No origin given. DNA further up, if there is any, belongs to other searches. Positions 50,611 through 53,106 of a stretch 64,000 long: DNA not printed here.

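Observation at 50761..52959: Large secreted Cys-rich tandem-repeat protein with DNA-level repeat instability potential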

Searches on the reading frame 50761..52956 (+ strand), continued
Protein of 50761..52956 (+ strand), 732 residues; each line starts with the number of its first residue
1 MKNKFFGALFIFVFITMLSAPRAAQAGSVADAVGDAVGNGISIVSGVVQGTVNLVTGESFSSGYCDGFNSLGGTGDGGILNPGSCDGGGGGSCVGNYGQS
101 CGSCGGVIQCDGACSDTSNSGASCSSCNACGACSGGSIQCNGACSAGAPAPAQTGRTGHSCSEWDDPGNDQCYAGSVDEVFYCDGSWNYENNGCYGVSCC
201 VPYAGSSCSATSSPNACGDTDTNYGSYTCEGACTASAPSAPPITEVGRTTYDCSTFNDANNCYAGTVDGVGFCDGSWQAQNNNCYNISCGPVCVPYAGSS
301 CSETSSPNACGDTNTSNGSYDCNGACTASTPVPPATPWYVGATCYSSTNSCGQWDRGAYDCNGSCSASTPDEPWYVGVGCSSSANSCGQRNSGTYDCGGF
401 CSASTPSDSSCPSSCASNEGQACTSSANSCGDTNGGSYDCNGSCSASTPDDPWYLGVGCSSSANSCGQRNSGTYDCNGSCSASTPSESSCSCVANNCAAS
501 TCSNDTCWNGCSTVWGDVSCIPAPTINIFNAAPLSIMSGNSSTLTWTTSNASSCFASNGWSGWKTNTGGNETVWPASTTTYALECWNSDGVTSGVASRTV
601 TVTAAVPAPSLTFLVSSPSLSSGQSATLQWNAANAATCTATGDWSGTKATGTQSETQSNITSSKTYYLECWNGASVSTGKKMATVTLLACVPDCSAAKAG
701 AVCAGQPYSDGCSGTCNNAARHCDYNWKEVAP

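Call 51: fold_search(model_id=the predicted structure, library=pdb)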
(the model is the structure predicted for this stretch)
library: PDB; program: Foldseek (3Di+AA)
matches with E <= 10: 1089; with E <= 0.001: 37
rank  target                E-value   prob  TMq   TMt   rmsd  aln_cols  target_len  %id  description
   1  6sdb_E                1.1e-05  1.00  0.14  0.43   8.1       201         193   15  Chimeric titin Z1Z2 functionalized with a KLER exogenous peptide from decorin (released 2019-09-18)
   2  6sdb_A                2.3e-05  1.00  0.11  0.33  11.2       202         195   16  Chimeric titin Z1Z2 functionalized with a KLER exogenous peptide from decorin (released 2019-09-18)
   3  2f8v_A                2.4e-05  1.00  0.16  0.46   6.1       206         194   14  Structure of full length telethonin in complex with the N-terminus of titin (released 2006-06-27)
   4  6fwx_A                3.2e-05  1.00  0.16  0.47   6.5       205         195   17  Chimeric titin Z1Z2-Z1Z2 tandem (Z1212) functionalized with a GRGDS exogenous peptide from fibronectin (released 2019-03-27)
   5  6ffy_A                6.6e-05  1.00  0.13  0.11   8.6       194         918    8  Structure of the mouse SorCS2-NGF complex (released 2018-08-01)
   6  6fwx_B                7.0e-05  1.00  0.10  0.32  12.1       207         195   13  Chimeric titin Z1Z2-Z1Z2 tandem (Z1212) functionalized with a GRGDS exogenous peptide from fibronectin (released 2019-03-27)
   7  2f8v_D                1.2e-04  1.00  0.16  0.45   6.5       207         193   16  Structure of full length telethonin in complex with the N-terminus of titin (released 2006-06-27)
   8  1ya5_A                1.4e-04  1.00  0.16  0.46   5.7       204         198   14  Crystal structure of the titin domains z1z2 in complex with telethonin (released 2005-12-20)
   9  6fg9_A                1.4e-04  1.00  0.14  0.12  11.3       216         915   10  Mouse SORCS2 ectodomain (sortilin related VPS10 domain containing receptor 2) (released 2018-08-01)
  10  9g8b_A                1.4e-04  1.00  0.12  0.22   9.6       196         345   18  CryoEM structure of the fragment-2 (2892-3236) in the grappling hook protein A (GhpA) in the bacterium Aureispira sp.  (released 2024-10-16)
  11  6fg9_B                2.0e-04  1.00  0.14  0.12  10.9       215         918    9  Mouse SORCS2 ectodomain (sortilin related VPS10 domain containing receptor 2) (released 2018-08-01)
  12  2f8v_C                2.4e-04  1.00  0.16  0.47   6.5       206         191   15  Structure of full length telethonin in complex with the N-terminus of titin (released 2006-06-27)
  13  1f6a_A                2.9e-04  1.00  0.09  0.34  19.4       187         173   13  Structure of the human ige-fc bound to its high affinity receptor fc(epsilon)ri(alpha) (released 2000-07-20)
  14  7seg_C                2.9e-04  1.00  0.09  0.32  17.8       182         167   10  Crystal structure of the complex of CD16A bound by an anti-CD16A Fab (released 2021-11-24)
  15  5uv6_A                3.1e-04  1.00  0.12  0.29  11.6       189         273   16  Crystal structure of human Opioid Binding Protein/Cell Adhesion Molecule Like (OPCML) (released 2018-03-21)
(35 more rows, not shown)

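Call 59: find_related_loci(query=A5, collection=metagenome_contigs, flank=8000)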
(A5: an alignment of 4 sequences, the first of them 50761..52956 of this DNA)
Query A5 (732 aa) in metagenome_contigs; peptide patterns used: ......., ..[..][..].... (x = any residue, [..] = any of these).
156 stretches matched a pattern; 14 encode a relative of the query (tblastn E <= 1e-3); 14 distinct loci.
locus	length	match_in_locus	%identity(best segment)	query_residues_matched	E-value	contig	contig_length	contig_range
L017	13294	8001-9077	43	190-732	3e-54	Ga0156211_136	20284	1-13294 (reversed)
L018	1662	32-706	43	522-732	6e-31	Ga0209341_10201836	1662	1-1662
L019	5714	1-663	43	523-732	8e-30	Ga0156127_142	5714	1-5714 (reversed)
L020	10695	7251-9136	35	522-732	2e-21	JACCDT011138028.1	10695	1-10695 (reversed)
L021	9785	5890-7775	35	522-732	2e-21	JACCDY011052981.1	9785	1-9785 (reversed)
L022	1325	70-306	52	529-690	1e-15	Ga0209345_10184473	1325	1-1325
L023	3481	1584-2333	33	94-732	6e-9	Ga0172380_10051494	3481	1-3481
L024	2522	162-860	30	522-732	1e-8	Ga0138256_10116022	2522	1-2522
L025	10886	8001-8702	29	522-732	4e-8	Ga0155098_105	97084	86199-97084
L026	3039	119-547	31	604-732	1e-7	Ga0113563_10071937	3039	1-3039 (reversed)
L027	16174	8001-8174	47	688-732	3e-6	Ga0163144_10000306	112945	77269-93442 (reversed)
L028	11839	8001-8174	47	688-732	2e-6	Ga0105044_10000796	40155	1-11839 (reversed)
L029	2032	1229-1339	65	380-451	5e-6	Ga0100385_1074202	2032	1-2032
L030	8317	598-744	43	364-449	7e-5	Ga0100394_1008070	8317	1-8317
